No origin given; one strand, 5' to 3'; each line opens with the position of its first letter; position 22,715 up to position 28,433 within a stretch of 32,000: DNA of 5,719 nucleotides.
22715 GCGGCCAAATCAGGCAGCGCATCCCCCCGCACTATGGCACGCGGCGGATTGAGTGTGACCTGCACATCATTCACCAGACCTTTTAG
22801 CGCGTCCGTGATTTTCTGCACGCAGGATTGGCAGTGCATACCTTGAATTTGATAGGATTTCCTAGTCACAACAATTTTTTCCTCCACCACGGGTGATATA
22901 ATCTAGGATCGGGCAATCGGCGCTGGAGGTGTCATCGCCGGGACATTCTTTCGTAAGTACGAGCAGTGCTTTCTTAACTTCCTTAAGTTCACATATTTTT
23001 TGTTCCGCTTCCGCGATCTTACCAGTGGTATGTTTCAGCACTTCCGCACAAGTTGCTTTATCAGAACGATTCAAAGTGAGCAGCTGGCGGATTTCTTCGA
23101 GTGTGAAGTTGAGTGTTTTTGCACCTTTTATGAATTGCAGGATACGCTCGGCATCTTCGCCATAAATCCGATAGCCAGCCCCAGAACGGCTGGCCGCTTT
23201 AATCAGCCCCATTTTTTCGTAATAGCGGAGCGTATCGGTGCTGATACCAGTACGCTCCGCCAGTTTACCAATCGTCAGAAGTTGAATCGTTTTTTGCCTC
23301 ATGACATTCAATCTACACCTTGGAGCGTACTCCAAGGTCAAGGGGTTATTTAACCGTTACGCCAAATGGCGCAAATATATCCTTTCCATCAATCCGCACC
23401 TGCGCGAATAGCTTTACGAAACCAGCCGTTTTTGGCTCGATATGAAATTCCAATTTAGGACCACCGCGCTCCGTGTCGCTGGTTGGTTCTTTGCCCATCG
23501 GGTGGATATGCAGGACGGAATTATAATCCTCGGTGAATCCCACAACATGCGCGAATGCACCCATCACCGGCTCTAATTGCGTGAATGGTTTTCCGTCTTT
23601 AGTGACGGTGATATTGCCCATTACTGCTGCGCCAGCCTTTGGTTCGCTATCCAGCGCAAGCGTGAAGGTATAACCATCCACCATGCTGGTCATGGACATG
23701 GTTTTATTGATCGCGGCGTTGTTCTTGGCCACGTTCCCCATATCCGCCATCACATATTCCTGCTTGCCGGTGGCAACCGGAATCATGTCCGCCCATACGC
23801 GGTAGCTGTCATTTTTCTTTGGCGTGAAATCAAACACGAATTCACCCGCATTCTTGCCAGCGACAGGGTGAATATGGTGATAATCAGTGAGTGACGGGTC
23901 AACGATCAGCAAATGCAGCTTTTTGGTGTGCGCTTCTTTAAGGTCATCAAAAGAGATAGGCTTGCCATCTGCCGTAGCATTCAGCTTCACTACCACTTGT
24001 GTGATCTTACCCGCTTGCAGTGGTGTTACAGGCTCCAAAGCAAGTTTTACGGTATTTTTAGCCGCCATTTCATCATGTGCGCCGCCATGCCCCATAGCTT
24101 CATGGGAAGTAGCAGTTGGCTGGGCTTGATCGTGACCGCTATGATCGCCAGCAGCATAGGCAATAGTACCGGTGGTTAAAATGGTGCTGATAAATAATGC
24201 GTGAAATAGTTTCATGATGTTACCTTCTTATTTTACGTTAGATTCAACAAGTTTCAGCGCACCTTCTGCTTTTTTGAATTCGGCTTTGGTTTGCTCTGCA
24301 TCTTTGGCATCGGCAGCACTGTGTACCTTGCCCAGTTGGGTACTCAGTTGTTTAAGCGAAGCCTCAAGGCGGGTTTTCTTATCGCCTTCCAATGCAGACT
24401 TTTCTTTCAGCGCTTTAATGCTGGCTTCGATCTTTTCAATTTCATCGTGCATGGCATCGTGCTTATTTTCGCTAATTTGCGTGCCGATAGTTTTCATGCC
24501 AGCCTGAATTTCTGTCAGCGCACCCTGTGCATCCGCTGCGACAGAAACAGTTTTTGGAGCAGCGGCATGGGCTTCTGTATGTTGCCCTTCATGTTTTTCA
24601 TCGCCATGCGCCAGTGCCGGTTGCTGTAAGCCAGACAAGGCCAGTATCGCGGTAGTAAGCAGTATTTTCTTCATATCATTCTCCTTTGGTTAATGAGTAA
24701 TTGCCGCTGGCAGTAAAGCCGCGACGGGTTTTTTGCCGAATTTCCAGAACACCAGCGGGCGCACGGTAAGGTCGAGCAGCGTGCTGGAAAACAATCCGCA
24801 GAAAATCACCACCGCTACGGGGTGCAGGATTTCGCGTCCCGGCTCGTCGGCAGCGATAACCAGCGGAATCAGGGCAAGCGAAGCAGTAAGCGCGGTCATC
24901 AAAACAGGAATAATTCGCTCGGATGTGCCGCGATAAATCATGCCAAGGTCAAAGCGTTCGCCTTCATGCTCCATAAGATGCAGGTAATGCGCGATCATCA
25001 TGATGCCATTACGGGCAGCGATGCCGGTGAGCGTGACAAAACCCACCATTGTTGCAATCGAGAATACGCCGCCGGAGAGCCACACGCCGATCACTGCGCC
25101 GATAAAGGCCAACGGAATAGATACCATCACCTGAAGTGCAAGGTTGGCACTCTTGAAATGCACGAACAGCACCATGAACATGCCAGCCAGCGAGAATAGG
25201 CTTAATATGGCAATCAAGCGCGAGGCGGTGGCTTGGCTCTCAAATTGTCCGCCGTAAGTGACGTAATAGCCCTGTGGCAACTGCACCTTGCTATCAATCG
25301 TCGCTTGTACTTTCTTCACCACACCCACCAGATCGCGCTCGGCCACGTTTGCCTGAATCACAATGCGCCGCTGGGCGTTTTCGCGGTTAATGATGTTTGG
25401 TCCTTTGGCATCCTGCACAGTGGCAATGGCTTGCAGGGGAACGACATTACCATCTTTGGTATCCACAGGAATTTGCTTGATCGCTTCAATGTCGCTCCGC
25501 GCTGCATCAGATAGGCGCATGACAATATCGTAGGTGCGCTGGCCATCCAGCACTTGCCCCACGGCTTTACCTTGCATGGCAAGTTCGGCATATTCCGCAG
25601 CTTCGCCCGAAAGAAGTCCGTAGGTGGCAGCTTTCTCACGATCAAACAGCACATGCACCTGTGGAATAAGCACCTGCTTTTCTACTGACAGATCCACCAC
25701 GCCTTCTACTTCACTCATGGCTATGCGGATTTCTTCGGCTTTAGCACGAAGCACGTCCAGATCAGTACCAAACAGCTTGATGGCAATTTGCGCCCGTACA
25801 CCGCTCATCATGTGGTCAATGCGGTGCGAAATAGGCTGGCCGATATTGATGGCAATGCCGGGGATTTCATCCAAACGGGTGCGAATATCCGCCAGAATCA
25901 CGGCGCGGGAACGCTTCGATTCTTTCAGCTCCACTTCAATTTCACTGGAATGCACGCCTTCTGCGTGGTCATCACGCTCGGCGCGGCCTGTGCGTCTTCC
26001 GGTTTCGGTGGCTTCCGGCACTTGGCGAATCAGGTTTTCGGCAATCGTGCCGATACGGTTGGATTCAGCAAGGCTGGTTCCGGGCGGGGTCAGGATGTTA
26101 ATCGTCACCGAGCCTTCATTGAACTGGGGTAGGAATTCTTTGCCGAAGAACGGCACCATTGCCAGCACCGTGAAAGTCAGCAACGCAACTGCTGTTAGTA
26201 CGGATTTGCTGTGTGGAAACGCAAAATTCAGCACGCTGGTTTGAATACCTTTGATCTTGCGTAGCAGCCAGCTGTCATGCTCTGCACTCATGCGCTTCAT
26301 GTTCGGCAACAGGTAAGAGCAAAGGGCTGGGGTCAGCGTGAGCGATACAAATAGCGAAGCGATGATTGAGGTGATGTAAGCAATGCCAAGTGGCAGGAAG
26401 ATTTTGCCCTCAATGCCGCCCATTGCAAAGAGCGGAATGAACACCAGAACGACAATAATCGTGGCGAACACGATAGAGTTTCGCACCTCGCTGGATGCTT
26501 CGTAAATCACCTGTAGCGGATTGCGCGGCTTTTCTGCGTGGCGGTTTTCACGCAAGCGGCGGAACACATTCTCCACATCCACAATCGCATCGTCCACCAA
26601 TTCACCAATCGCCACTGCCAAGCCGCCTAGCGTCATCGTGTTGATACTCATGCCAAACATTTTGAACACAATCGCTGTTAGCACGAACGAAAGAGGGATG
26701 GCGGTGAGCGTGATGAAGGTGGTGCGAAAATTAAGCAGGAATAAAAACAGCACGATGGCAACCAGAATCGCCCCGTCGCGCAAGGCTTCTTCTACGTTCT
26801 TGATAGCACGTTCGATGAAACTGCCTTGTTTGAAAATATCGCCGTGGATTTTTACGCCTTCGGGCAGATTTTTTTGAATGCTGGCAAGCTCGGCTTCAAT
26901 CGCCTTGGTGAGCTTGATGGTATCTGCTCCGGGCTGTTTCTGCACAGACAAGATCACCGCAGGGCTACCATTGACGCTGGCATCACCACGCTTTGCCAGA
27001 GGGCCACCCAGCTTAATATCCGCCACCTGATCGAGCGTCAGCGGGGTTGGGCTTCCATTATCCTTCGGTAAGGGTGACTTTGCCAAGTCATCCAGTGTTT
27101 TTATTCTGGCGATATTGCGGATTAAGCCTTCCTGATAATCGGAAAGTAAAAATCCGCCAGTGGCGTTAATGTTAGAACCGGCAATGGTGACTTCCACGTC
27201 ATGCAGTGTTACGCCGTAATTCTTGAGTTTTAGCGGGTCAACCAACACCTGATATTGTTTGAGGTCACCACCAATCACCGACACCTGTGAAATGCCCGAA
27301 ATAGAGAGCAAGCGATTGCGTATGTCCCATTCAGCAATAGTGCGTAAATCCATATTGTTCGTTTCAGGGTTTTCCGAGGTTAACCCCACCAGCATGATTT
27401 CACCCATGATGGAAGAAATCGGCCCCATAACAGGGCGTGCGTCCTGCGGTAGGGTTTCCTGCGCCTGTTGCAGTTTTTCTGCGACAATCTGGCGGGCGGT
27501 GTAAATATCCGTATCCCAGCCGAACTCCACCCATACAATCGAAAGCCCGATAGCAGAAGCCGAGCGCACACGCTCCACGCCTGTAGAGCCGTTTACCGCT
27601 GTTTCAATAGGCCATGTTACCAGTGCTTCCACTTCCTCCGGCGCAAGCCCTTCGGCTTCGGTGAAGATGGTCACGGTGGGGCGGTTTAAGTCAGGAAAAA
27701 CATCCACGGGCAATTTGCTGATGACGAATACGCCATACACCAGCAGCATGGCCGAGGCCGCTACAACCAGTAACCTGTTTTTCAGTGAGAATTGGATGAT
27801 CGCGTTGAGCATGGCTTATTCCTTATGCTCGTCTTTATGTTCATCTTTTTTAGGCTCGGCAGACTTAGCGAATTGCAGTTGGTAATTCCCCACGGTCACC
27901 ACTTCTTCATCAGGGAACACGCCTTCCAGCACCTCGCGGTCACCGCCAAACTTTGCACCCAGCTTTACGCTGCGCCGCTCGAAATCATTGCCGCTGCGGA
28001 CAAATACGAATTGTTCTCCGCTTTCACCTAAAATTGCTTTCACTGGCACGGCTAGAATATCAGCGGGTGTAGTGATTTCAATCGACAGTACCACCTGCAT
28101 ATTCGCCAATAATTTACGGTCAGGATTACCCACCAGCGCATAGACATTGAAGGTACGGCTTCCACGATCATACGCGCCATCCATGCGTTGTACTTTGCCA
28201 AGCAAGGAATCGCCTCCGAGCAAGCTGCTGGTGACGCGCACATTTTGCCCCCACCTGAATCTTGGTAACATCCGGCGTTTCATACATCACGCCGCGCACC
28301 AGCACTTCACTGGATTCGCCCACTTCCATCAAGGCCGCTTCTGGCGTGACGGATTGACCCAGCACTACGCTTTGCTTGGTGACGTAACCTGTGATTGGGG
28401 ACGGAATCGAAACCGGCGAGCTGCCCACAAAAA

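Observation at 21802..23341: MerR-controlled trio: regulator, HMA-MauE-like membrane protein and secreted Cys-rich lipoprotein, a candidate undescribed metal-handling system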

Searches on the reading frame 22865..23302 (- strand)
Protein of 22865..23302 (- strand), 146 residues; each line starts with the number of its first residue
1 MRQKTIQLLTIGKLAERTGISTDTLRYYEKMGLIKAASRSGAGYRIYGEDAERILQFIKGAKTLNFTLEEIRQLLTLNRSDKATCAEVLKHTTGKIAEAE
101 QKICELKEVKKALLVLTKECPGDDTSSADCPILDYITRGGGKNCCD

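Call 4: search_protein_families(library=pfam, proteins=[window:22865-23302:-], max_evalue=0.01)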
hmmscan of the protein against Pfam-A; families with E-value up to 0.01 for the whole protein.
window:22865-23302:- (146 aa): 4 families
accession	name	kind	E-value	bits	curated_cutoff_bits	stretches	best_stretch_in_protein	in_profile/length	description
PF13411.12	MerR_1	-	2.8e-16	59.8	21.6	1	10-75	2-66/69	MerR HTH family regulatory protein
PF00376.29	MerR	-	4.5e-16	58.8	28.2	1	10-47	1-38/38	MerR family regulatory protein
PF09278.17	MerR-DNA-bind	-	1.2e-14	55.1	25.4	1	53-114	2-63/65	MerR, DNA binding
PF12728.13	HTH_17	-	0.0065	17.2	27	0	8-50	1-42/51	Helix-turn-helix domain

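Call 5: search_protein_families(library=ncbifam, proteins=[window:22865-23302:-], max_evalue=0.01)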
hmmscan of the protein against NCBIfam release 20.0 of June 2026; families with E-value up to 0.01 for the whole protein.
window:22865-23302:- (146 aa): 17 families
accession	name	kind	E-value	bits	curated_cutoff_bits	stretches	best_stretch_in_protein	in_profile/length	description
NF007069.0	PRK09514.1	equivalog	9e-35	119.7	143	1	9-138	2-132/141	Zn(2+)-responsive transcriptional regulator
TIGR02044.1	CueR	equivalog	3.2e-33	114.5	147.4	1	10-136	2-126/127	Cu(I)-responsive transcriptional regulator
TIGR02043.1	ZntR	equivalog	2.1e-32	112.1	167.95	1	9-134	2-128/131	Zn(2+)-responsive transcriptional regulator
TIGR02051.1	MerR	equivalog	3.4e-30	104.9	150.85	1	10-134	1-122/124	mercury resistance transcriptional regulator MerR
NF007590.0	PRK10227.1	equivalog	4.3e-26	91.6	244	1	10-137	2-127/135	Cu(I)-responsive transcriptional regulator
TIGR02047.1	CadR-PbrR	equivalog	7.4e-26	90.7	151.45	1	9-134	1-125/127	Cd(II)/Pb(II)-responsive transcriptional regulator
NF010315.0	PRK13752.1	subfamily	4.7e-15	55.9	261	1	4-134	3-130/144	mercury resistance transcriptional regulator MerR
NF041849.1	trans_regNmlR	equivalog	3e-13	49.9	175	1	10-110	2-102/117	stress response transcriptional regulator NmlR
TIGR01950.1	SoxR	equivalog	5.2e-13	49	116.9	1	9-113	2-106/142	redox-sensitive transcriptional activator SoxR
NF053782.1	ChlnTransRegdde3219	equivalog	1.5e-10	41.1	450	1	9-107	7-103/278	choline utilization transcriptional activator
NF047375.1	HeatShock_HspR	equivalog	9.3e-08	32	105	1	8-86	3-81/92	heat shock protein transcriptional repressor HspR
TIGR02054.1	MerD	equivalog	2.2e-07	31.4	103.65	1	9-93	4-89/120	mercuric resistance transcriptional repressor MerD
NF053740.1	TransRegTnrAGPos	equivalog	6.2e-06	26.3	140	1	6-84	10-87/108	hypothetical protein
NF050798.1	TF_FtsR_Actino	equivalog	5.5e-05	23.4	150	1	20-90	17-185/223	transcriptional regulator FtsR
NF047377.1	heat_HspR_dupli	exception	0.00028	20.4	300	1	13-108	10-105/214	heat shock protein transcriptional repressor HspR, fused homodimer type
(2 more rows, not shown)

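Call 36: search_solved_structures(query=window:22865-23302:-, show_alignments=5, max_evalue=0.00001)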
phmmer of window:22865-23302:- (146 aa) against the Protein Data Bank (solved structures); distinct sequences matched with E-value up to 0.00001: 18.
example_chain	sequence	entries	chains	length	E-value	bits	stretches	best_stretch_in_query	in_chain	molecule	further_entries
4ua1_A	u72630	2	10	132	7.8e-24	87.5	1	10-136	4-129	Regulatory protein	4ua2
6ldi_G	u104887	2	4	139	1.3e-21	80.4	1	9-136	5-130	HTH-type transcriptional regulator CueR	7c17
1q05_A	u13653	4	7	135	2.1e-21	79.7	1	11-136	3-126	Transcriptional regulator cueR | HTH-type transcriptional regulator CueR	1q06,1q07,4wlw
6xh7_G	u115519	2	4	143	2.6e-21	79.4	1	11-136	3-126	HTH-type transcriptional regulator CueR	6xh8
4wls_A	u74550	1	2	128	1.6e-18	70.4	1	11-136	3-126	HTH-type transcriptional regulator CueR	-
6jyw_A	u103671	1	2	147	1.7e-16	63.8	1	10-140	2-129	CadR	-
5gpe_A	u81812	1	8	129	3.8e-16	62.7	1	9-135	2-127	Transcriptional regulator, MerR-family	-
6jgv_A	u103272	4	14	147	8.4e-16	61.5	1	10-140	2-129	CadR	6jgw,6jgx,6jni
6jgf_A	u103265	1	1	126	2.7e-15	59.9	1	10-134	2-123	CadR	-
5crl_A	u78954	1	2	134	2.3e-14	56.9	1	5-133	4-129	Mercuric resistance operon regulatory protein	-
3qao_A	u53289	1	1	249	1.4e-09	41.4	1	10-93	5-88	MerR-like transcriptional regulator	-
1q08_A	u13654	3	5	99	1.5e-09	41.3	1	53-140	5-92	Zn(II)-responsive regulator of zntA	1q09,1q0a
3gp4_A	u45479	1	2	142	2e-08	37.7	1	9-90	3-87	Transcriptional regulator, MerR family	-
1jbg_A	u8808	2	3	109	3.7e-08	36.8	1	11-91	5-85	transcription activator of multidrug-efflux transporter genes mta | transcription activator MtaN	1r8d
3gpv_A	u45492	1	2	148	9.7e-08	35.4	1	8-111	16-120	Transcriptional regulator, MerR family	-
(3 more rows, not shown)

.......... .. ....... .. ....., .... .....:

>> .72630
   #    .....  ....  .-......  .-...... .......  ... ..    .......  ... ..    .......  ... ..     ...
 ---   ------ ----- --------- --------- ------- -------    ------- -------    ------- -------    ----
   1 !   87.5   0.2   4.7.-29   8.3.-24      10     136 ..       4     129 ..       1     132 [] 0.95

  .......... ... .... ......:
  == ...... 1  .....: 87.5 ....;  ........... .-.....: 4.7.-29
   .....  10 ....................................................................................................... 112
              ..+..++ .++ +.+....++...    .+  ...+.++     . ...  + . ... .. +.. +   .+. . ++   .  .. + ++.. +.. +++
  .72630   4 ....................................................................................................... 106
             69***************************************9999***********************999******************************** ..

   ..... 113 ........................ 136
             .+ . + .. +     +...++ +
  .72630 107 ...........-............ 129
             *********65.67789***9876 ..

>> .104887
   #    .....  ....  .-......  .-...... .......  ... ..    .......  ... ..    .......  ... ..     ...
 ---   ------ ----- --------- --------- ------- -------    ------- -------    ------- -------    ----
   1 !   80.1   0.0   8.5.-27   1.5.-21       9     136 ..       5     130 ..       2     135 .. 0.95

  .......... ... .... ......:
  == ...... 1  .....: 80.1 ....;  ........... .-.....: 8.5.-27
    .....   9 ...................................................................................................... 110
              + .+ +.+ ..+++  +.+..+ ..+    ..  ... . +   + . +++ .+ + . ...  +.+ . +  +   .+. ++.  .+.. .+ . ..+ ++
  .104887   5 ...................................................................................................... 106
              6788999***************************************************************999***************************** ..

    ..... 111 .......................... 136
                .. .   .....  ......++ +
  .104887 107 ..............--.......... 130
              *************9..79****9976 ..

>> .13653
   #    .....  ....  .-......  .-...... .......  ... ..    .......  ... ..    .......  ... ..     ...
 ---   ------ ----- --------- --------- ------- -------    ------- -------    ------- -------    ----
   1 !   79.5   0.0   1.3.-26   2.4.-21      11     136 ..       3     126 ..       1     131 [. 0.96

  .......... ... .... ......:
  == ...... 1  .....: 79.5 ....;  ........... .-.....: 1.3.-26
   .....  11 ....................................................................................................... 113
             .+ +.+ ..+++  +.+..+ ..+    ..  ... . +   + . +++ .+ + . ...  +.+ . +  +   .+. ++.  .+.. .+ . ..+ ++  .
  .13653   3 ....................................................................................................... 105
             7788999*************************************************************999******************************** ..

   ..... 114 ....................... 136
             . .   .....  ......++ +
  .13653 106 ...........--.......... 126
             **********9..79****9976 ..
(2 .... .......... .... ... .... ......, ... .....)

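Call 76: search_protein_families(library=phrogs, proteins=[window:22865-23302:-], max_evalue=0.01)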
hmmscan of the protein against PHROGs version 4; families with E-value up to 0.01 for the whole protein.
window:22865-23302:- (146 aa): 7 families
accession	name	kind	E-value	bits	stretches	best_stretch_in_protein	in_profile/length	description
phrog_11671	-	unknown function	7.3e-21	75.8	1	7-112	6-111/146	-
phrog_20793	-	unknown function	2.8e-05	25.1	1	9-50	8-49/86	-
phrog_6620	-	integration and excision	0.00016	22.3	1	9-56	2-49/201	transposase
phrog_66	-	integration and excision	0.0004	21.2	1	4-77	89-160/412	excisionase and transcriptional regulator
phrog_6401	-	DNA, RNA and nucleotide metabolism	0.0032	18.3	0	8-50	9-51/64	DNA binding protein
phrog_19880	-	transcription regulation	0.0064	17.7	1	5-57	69-121/136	transcriptional regulator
phrog_597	-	DNA, RNA and nucleotide metabolism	0.0081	17.2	0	2-29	106-133/200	DNA binding protein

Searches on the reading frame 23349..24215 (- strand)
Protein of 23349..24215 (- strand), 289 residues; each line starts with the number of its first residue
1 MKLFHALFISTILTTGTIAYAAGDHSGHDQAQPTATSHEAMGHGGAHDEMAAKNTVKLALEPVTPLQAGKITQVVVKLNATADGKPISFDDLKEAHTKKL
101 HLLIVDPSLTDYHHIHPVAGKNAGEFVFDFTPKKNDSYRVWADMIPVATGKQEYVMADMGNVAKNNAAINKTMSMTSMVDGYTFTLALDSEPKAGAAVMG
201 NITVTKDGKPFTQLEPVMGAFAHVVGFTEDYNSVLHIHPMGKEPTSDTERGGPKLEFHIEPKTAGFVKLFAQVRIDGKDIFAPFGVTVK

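Call 4: search_protein_families(library=pfam, proteins=[window:23349-24215:-], max_evalue=0.01)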
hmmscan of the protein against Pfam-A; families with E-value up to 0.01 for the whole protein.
window:23349-24215:- (289 aa): 0 families

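Call 5: search_protein_families(library=ncbifam, proteins=[window:23349-24215:-], max_evalue=0.01)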
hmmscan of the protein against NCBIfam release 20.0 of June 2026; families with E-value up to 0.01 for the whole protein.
window:23349-24215:- (289 aa): 0 families

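Call 53: search_protein_families(library=ncbifam, proteins=[window:23349-24215:-], max_evalue=0.1)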
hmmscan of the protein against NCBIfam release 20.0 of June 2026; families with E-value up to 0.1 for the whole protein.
window:23349-24215:- (289 aa): 2 families
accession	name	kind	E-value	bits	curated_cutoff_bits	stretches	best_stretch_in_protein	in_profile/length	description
TIGR01553.1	formate-DH-alph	equivalog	0.031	12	814.2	1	117-177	512-573/1009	formate dehydrogenase-N subunit alpha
NF052567.1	OmAmTferAptACaul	equivalog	0.046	12.5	500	1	134-241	259-365/431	omega-aminotransferase AptA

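Call 76: search_protein_families(library=phrogs, proteins=[window:23349-24215:-], max_evalue=0.01)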
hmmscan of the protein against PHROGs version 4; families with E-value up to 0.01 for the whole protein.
window:23349-24215:- (289 aa): 0 families

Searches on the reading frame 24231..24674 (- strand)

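Call 4: search_protein_families(library=pfam, proteins=[window:24231-24674:-], max_evalue=0.01)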
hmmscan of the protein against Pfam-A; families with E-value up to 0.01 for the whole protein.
window:24231-24674:- (148 aa): 2 families
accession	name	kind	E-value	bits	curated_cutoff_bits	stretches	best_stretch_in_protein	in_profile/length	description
PF06825.17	HSBP1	-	0.0037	17.5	28.6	0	49-92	7-49/51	Heat shock factor binding protein 1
PF20098.4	DUF6488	-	0.0078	16.6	27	1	1-55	1-47/110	Family of unknown function (DUF6488)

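Call 5: search_protein_families(library=ncbifam, proteins=[window:24231-24674:-], max_evalue=0.01)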
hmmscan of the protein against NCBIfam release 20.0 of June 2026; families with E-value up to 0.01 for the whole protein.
window:24231-24674:- (148 aa): 0 families

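Call 53: search_protein_families(library=ncbifam, proteins=[window:24231-24674:-], max_evalue=0.1)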
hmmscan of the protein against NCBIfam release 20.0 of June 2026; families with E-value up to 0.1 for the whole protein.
window:24231-24674:- (148 aa): 7 families
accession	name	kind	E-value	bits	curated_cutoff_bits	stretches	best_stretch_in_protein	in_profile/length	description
TIGR02168.1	SMC_prok_B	equivalog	0.014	13.1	567.35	1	26-135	263-374/1181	chromosome segregation protein SMC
NF052682.1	morpho_FcmC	equivalog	0.015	15.6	90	1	68-133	58-124/159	filament morphology membrane protein FcmC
NF006543.0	PRK09039.1-2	equivalog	0.024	14.5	305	1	45-136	90-183/350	peptidoglycan -binding protein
TIGR02169.1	SMC_prok_A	equivalog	0.037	11.7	729.4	1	47-145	706-806/1165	chromosome segregation protein SMC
TIGR00344.1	alaS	equivalog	0.055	11.7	457.05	1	54-144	679-769/847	alanine--tRNA ligase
TIGR00636.1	PduO_Nterm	equivalog_domain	0.059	13.1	108.45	1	46-118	24-93/171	cob(I)yrinic acid a,c-diamide adenosyltransferase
NF001248.0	PRK00218.1-4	equivalog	0.06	13.2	225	1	50-120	56-124/207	high frequency lysogenization protein HflD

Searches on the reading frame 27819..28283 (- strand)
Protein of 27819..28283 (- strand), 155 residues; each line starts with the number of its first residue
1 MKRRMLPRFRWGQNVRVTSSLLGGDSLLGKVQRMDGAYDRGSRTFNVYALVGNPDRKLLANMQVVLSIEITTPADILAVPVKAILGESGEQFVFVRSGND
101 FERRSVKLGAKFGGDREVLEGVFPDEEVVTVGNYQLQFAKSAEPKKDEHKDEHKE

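Call 35: search_protein_families(library=ncbifam, proteins=[window:27819-28283:-], max_evalue=0.00001)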
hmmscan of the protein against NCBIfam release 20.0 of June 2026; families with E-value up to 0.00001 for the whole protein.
window:27819-28283:- (155 aa): 3 families
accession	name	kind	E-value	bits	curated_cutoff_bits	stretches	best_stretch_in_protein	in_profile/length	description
TIGR01730.1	RND_mfp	subfamily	1.8e-20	73.2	94.9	1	3-137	179-314/322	efflux RND transporter periplasmic adaptor subunit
TIGR00999.1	8a0102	subfamily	3.3e-18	65.8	319.3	1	10-134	144-268/271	CzcB/NccB family metal efflux transporter periplasmic adaptor subunit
NF045680.1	DiMtlExpIhpB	equivalog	5.2e-08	32.3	450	1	3-130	182-308/326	divalent metal ion exporter adaptor subunit IhpB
